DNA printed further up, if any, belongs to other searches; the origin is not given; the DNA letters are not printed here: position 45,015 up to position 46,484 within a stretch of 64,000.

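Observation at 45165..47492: Split, order-inverted Lon-like machine: HTH-fused Lon protease-like domain with substituted dyad, coupled to a classic-clade AAA+ ATPase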

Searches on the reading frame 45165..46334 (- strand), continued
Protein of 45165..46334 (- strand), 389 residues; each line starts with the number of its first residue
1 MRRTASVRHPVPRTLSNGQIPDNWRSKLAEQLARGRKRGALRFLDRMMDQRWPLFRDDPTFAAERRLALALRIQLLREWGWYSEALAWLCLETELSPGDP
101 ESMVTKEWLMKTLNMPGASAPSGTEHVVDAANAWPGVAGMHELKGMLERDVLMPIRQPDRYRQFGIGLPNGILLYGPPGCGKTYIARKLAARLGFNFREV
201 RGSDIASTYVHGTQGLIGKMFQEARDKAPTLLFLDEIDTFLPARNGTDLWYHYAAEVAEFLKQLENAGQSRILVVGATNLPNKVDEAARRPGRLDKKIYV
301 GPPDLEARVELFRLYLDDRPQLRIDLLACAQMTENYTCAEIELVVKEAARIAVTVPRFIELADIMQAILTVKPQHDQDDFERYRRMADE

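Call 62: search_protein_families(library=phrogs, proteins=[window:45165-46334:-], max_evalue=0.001)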
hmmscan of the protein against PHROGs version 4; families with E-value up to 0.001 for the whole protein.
window:45165-46334:- (389 aa): 16 families
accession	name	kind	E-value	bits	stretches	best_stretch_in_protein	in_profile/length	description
phrog_3757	-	unknown function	2.7e-32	113.6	1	157-368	114-324/367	-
phrog_30773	-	unknown function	2.4e-31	109.8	1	135-364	163-397/666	-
phrog_10401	-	other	2.5e-26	93.6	1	161-313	457-597/667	ATPase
phrog_9172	-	unknown function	3.5e-23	83.2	1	161-352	100-279/509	-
phrog_8638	-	unknown function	4.4e-22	79.4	1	132-386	271-530/568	-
phrog_10440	-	unknown function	1.6e-12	47.7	1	142-349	205-400/483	-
phrog_7485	-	unknown function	2e-12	47.8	1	141-304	199-363/430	-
phrog_11838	-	DNA, RNA and nucleotide metabolism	1.8e-06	28.4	1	170-242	41-112/420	clamp loader of DNA polymerase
phrog_168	-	DNA, RNA and nucleotide metabolism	4.1e-06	27.7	1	171-242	44-114/314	clamp loader of DNA polymerase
phrog_5846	-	DNA, RNA and nucleotide metabolism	4.8e-06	27.1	1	143-242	28-108/380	clamp loader of DNA polymerase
phrog_5534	-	unknown function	5.4e-05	23.5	1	173-267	31-127/273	-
phrog_1297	-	other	8.4e-05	22.7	1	172-238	28-109/356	ATPase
phrog_4339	-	unknown function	9.1e-05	22.7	0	171-198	53-80/552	-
phrog_296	-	integration and excision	0.00021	21.1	0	167-192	316-341/626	DNA transposition protein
phrog_14322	-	unknown function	0.00024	21.5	1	170-295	227-343/398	-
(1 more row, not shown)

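Call 65: find_encoding_contigs(protein=P0192, flank=5000, max_places=3)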
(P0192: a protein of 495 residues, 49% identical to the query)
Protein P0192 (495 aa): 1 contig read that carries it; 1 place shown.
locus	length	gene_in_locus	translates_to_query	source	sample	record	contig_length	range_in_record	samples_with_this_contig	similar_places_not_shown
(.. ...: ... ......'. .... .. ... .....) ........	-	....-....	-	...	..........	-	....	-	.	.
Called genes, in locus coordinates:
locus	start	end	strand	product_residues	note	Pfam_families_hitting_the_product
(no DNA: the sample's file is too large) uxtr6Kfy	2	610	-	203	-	?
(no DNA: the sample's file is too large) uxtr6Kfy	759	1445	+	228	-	-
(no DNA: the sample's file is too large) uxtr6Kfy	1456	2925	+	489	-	PF13482:RNase_H_2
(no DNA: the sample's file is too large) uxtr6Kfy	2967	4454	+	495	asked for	PF13280:WYL (weak), PF13191:AAA_16 (faint), PF13401:AAA_22 (faint), PF00004:AAA, PF17862:AAA_lid_3 (weak)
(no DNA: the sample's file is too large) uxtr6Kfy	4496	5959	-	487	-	-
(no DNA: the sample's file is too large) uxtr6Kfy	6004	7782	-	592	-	?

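Call 69: search_protein_families(library=padloc, proteins=[L012:3288-4166:+, L012:4296-5408:+, L014:7084-8553:+, L014:8565-9161:+], max_evalue=0.001)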
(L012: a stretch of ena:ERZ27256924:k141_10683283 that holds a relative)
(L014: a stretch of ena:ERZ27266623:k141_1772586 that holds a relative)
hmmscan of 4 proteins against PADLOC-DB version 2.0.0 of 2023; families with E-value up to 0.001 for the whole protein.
L012:3288-4166:+ (292 aa): 0 families

L012:4296-5408:+ (370 aa): 0 families

L014:7084-8553:+ (489 aa): 0 families

L014:8565-9161:+ (198 aa): 0 families

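Call 74: search_dna_similar(query=window:45165-46334:-, collection=plasmids, mode=protein, max_rows=15)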
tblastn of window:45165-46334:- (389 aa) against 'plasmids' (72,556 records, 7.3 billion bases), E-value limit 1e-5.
Records with a match: 2280; places in all: 2498; records where one place covers at least 80% of the query: 0.
Best place of each record, by identity: <60% 2280.
By first word of the organism name: Klebsiella 636; Escherichia 453; Enterobacter 123; Pseudomonas 119; Rhizobium 86; Citrobacter 45; Burkholderia 41; Bradyrhizobium 36; Nostoc 31; Sinorhizobium 30; and 220 more.
By predicted mobility (MOB-suite, as given by PLSDB): conjugative 1454; non-mobilizable 701; mobilizable 125.
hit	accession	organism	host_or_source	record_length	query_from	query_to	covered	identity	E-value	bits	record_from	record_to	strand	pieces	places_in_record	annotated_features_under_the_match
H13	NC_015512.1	Haliscomenobacter hydrossis DSM 1100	activated sludge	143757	125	389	68%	41.9%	7e-65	231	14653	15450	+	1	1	AAA family ATPase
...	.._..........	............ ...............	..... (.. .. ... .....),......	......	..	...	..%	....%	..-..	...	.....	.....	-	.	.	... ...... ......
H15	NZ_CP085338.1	Haladaptatus halobius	cell culture,saline soil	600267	96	349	65%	37.0%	6e-36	147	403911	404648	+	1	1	ATP-binding protein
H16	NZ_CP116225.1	Actinomyces oris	Homo sapiens,Cell culture,oral cavity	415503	137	374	61%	39.0%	1e-40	160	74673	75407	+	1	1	AAA family ATPase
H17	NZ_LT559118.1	Nonomuraea gerenzanensis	-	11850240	119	373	66%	36.4%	1e-36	149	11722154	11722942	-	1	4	none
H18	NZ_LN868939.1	Nocardia farcinica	not known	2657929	80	340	67%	35.3%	2e-38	154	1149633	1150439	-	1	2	none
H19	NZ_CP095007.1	Halococcus dombrowskii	Direct from delivered sample,Rock salt ...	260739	133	382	64%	36.6%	7e-37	149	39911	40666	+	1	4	none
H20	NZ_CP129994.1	Salinibaculum sp. KK48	cell culture,sediment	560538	137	352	56%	42.2%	1e-43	169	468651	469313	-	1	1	AAA family ATPase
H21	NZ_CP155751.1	Sphingomonas parapaucimobilis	Chinese cabbage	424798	89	353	68%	33.9%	2e-32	136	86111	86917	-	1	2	CDC48 family AAA ATPase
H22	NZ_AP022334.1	Methylosinus sp. C49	-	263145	80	348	69%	33.2%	1e-32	137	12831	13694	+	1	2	CDC48 family AAA ATPase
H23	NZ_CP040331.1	Natrinema versiforme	-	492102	133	389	66%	34.6%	1e-36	149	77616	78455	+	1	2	none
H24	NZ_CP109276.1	Streptomyces anthocyanicus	-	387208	137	376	62%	36.5%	4e-37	150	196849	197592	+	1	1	ATP-binding protein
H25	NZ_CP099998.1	Natronosalvus halobius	cell culture,sediment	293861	137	368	60%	37.7%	5e-34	141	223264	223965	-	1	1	ATP-binding protein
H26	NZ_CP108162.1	Streptomyces sp. NBC_00158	-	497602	137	374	61%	36.6%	2e-38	154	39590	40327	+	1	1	ATP-binding protein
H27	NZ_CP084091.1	Halomicrobium urmianum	cell culture,salt lake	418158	134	389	66%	33.9%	8e-38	152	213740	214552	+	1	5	CDC48 family AAA ATPase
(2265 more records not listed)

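Call 80: find_encoding_contigs(protein=P0131, flank=7000, max_places=1)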
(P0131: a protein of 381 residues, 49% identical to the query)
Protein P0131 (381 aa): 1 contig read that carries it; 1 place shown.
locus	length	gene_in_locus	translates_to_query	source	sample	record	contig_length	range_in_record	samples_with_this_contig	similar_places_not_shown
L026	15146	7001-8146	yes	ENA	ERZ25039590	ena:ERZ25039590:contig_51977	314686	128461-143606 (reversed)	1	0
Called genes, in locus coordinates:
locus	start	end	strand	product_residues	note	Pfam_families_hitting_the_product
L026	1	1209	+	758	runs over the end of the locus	PF13091:PLDc_2 (weak), PF00176:SNF2-rel_dom (faint)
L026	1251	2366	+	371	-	PF00271:Helicase_C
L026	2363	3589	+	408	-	-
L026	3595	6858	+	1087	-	PF07669:Eco57I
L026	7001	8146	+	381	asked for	PF00004:AAA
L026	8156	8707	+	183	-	PF02481:DNA_processg_A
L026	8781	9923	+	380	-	PF01381:HTH_3 (weak)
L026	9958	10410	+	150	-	-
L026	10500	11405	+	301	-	PF00069:Pkinase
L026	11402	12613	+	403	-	-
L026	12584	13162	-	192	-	-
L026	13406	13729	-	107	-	-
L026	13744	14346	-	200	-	PF05135:Phage_connect_1 (faint)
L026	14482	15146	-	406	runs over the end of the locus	PF05065:Phage_capsid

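Call 81: find_encoding_contigs(protein=P0193, flank=7000, max_places=1)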
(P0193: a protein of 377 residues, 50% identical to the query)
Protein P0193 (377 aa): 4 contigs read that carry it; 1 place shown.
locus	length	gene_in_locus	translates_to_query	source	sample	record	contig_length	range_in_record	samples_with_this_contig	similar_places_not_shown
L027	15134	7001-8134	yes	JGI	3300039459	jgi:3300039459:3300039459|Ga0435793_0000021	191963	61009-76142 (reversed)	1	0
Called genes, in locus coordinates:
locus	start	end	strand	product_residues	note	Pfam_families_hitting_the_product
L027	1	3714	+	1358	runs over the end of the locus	PF07669:Eco57I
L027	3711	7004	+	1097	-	PF13091:PLDc_2, PF00176:SNF2-rel_dom (faint), PF00271:Helicase_C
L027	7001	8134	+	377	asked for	PF07728:AAA_5 (faint), PF13191:AAA_16 (faint), PF00004:AAA, PF17862:AAA_lid_3 (weak)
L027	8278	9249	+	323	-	-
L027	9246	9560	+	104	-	PF14213:DUF4325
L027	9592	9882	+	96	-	-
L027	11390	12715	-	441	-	PF01408:GFO_IDH_MocA, PF19051:GFO_IDH_MocA_C2 (weak)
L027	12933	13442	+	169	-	PF02643:DUF192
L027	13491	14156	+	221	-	-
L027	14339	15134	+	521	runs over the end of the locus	PF00478:IMPDH, PF00571:CBS (weak)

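Call 84: search_protein_families(library=padloc, proteins=[L027:3711-7004:+, L026:3595-6858:+, L026:2363-3589:+, L026:1251-2366:+, L006:588-4184:+, L026:8156-8707:+, L027:8278-9249:+, L013:4503-5477:+, L006:4196-5347:+, L006:5344-5964:+], max_evalue=0.00001)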
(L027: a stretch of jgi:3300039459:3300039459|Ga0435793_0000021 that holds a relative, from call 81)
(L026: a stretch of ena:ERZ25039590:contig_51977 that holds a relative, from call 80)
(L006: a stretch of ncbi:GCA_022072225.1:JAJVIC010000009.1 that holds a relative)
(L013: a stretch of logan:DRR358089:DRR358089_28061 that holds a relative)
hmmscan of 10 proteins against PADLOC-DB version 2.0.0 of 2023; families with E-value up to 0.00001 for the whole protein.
L027:3711-7004:+ (1097 aa): 30 families (the best 25 are shown)
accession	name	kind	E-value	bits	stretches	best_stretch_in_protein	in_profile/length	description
PDLC01075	C3a139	-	6.1e-50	168.5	2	136-431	97-388/948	HKD+Snf2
PDLC02621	DrmD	-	3.1e-43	146.2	2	544-865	397-694/1040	DrmD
PDLC02623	DrmD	-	2.7e-32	109.5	2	751-819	576-645/1040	DrmD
PDLC02619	DrmD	-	1.5e-29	100.8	2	754-804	490-540/872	DrmD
PDLC02572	DrmA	-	3.1e-25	86.3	2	545-836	395-664/1043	DrmA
PDLC02843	DpdE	-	4.7e-22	75.8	2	263-408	166-310/1091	DpdE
PDLC00659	HmaA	-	8.6e-22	74.8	1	622-799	460-612/1176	SNF2 helicase / DEAD-box helicase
PDLC02633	DrmD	-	9.6e-22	74.8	2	542-812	397-643/839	DrmD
PDLC02500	BrxHI|BrxHII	-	1.2e-21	75.1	1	753-812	529-588/933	BrxHI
PDLC02193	PLD_Helicase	-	1.4e-21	74.5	1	664-804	675-804/905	-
PDLC02632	DrmD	-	8.4e-20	68.8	2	547-810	400-637/662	DrmD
PDLC04556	PDC-M27C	-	2.2e-16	57.4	0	352-425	192-270/892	-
PDLC02504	BrxHI|BrxHII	-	2.2e-16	57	2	755-817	538-601/971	BrxHII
PDLC02625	DrmD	-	1.1e-15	55.3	1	635-838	230-412/792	DrmD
PDLC02840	DpdE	-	2.2e-15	54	2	751-801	607-658/1091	DpdE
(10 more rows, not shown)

L026:3595-6858:+ (1087 aa): 20 families
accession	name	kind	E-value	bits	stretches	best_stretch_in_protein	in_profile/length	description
PDLC03628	REase_MTase_IIG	-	0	1013.6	1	1-1056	1-1025/1100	Type IIG restriction enzyme-methyltransferase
PDLC03612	REase_MTase_IIG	-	3.6e-30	102.9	2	509-652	505-658/1247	Type IIG restriction enzyme-methyltransferase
PDLC03601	REase_MTase_IIG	-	5.3e-26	88.7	2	587-816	503-724/1110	Type IIG restriction enzyme-methyltransferase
PDLC03596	REase_MTase_IIG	-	1.1e-21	74.7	2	574-652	572-646/1148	Type IIG restriction enzyme-methyltransferase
PDLC02643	DrmMI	-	9e-20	68.1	1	509-830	597-938/1347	DrmMI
PDLC03604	REase_MTase_IIG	-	3.7e-17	59.7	2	753-826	518-600/1011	Type IIG restriction enzyme-methyltransferase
PDLC03609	REase_MTase_IIG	-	1e-14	51.3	1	748-841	536-632/1066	Type IIG restriction enzyme-methyltransferase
PDLC03219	MTase_II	-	1.8e-12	44.4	1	770-1035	165-415/504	Type II methyltransferase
PDLC02646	DrmMI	-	1.2e-11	41.5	0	585-717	46-162/792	DrmMI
PDLC03629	REase_MTase_IIG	-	6.3e-10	35.5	0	754-785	555-586/1182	Type IIG restriction enzyme-methyltransferase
PDLC02638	DrmMI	-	1.3e-09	34.8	1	751-789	852-891/935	DrmMI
PDLC02644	DrmMI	-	2.4e-09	33.7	0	750-783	360-395/988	DrmMI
PDLC02527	PglX|PglXI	-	2.7e-09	33.3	0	514-612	304-389/1332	PglX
PDLC02523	PglX|PglXI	-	9.7e-09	31.5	1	511-817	329-609/1428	PglX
PDLC03313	MTase_II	-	3.9e-08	30.3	1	734-826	115-205/563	Type II methyltransferase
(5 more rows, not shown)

L026:2363-3589:+ (408 aa): 0 families

L026:1251-2366:+ (371 aa): 20 families
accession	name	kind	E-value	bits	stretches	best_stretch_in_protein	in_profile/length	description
PDLC01075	C3a139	-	4.5e-21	72.9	1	16-110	677-769/948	HKD+Snf2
PDLC02623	DrmD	-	4.6e-21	72.3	1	18-122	574-677/1040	DrmD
PDLC02500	BrxHI|BrxHII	-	6.5e-19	66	1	21-111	527-614/933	BrxHI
PDLC00659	HmaA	-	1.6e-17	60.7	1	16-70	559-613/1176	SNF2 helicase / DEAD-box helicase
PDLC02621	DrmD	-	8.8e-17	58.6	1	19-84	574-640/1040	DrmD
PDLC02193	PLD_Helicase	-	1.5e-12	44.6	1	22-116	752-844/905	-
PDLC02633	DrmD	-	4.8e-12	42.7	1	16-82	576-643/839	DrmD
PDLC02619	DrmD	-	5.3e-12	42.7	1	22-74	488-540/872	DrmD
PDLC02504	BrxHI|BrxHII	-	1.5e-11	41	1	24-124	537-638/971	BrxHII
PDLC02853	DpdE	-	1.6e-10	37.7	1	21-76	551-607/985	DpdE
PDLC02625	DrmD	-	4.7e-10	36.6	1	19-73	320-375/792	DrmD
PDLC02572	DrmA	-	7e-10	35.5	1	13-80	566-634/1043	DrmA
PDLC02620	DrmD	-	8.3e-10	35.3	1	22-74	532-584/1060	DrmD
PDLC02843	DpdE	-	7.2e-09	32.1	1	24-67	621-663/1091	DpdE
PDLC02632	DrmD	-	7.7e-09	32.6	1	13-84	569-641/662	DrmD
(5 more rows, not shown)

L006:588-4184:+ (1198 aa): 38 families (the best 25 are shown)
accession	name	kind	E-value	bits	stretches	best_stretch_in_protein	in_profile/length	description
PDLC03628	REase_MTase_IIG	-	3.6e-110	367.7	2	5-372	3-364/1100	Type IIG restriction enzyme-methyltransferase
PDLC03613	REase_MTase_IIG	-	7.9e-52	174.2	1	397-1178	474-1238/1250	Type IIG restriction enzyme-methyltransferase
PDLC03601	REase_MTase_IIG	-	5.6e-36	121.8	1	158-546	197-563/1110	Type IIG restriction enzyme-methyltransferase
PDLC03612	REase_MTase_IIG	-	4.6e-33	112.5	1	323-716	426-829/1247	Type IIG restriction enzyme-methyltransferase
PDLC03620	REase_MTase_IIG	-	2.1e-32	109.8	1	687-1173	845-1352/1378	Type IIG restriction enzyme-methyltransferase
PDLC03622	REase_MTase_IIG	-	1.8e-31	106.4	2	783-1171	960-1372/1524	Type IIG restriction enzyme-methyltransferase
PDLC02643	DrmMI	-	1.7e-30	103.6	1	425-707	601-880/1347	DrmMI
PDLC03596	REase_MTase_IIG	-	2.6e-24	83.3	1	423-543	539-643/1148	Type IIG restriction enzyme-methyltransferase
PDLC03604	REase_MTase_IIG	-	4.3e-23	79.3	1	423-542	387-504/1011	Type IIG restriction enzyme-methyltransferase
PDLC02638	DrmMI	-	8.1e-22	75.2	1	425-713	599-889/935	DrmMI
PDLC03611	REase_MTase_IIG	-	1.4e-18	63.8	2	1016-1178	1296-1456/1532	Type IIG restriction enzyme-methyltransferase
PDLC03365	MTase_II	-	4.9e-18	63.2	1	646-1097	107-500/578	Type II methyltransferase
PDLC02644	DrmMI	-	3e-16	56.5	2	412-570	97-258/988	DrmMI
PDLC03609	REase_MTase_IIG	-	9.5e-16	54.8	1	164-546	189-538/1066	Type IIG restriction enzyme-methyltransferase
PDLC03614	REase_MTase_IIG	-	4.2e-15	52.4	1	669-849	921-1093/1584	Type IIG restriction enzyme-methyltransferase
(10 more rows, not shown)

L026:8156-8707:+ (183 aa): 1 family
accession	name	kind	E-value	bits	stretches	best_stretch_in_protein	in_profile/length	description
PDLC03927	PsyrA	-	1e-17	62.4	1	16-162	102-250/398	-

L027:8278-9249:+ (323 aa): 0 families

L013:4503-5477:+ (324 aa): 3 families
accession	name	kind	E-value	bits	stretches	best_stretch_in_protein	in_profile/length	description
PDLC03966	TmtA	-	2.5e-08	30.2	1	205-291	1528-1623/1655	-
PDLC03971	TmtA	-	2.1e-06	23.6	1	225-287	1681-1747/1782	-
PDLC00659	HmaA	-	5e-06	22.6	1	192-282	1034-1131/1176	SNF2 helicase / DEAD-box helicase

L006:4196-5347:+ (383 aa): 95 families (the best 25 are shown)
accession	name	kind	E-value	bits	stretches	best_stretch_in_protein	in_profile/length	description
PDLC04175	HEC-01A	-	2.2e-53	179.6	1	2-378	6-359/363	-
PDLC04176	HEC-01A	-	1.6e-43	147.5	1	2-352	3-343/371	-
PDLC04183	HEC-01A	-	7e-42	141.9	1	3-345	6-363/402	-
PDLC04178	HEC-01A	-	2.2e-41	140.2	1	2-378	9-381/399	-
PDLC04182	HEC-01A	-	5.8e-41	138.8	1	2-378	4-401/406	-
PDLC04177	HEC-01A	-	6.4e-39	132.1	1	1-374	4-385/393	-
PDLC04179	HEC-01A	-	5.1e-35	119.4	2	153-344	228-419/459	-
PDLC04391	PDC-M07A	-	1.5e-34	117.7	1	1-382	1-406/412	-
PDLC04144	HEC-01B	-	5.8e-34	115.8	1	162-365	176-376/395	-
PDLC04184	HEC-01A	-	1.6e-31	107.8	2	164-336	212-397/464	-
PDLC04392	PDC-M07A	-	1.7e-30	104.4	1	1-346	1-372/432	-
PDLC04393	PDC-M07A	-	5.1e-30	102.8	2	194-381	215-409/435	-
PDLC04135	mad3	-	1.1e-29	102.1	1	1-374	1-371/374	mads_3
PDLC04541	PDC-M25A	-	2.8e-29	100.4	1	1-372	1-357/380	-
PDLC04389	PDC-M07A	-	2.4e-27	94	2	196-348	220-394/443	-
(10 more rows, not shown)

L006:5344-5964:+ (206 aa): 2 families
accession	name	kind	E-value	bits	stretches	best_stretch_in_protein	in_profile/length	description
PDLC04194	HEC-01B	-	5e-07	27.7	1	91-162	75-140/204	-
PDLC04210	HEC-01B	-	7.7e-06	23.8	1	70-197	72-202/217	-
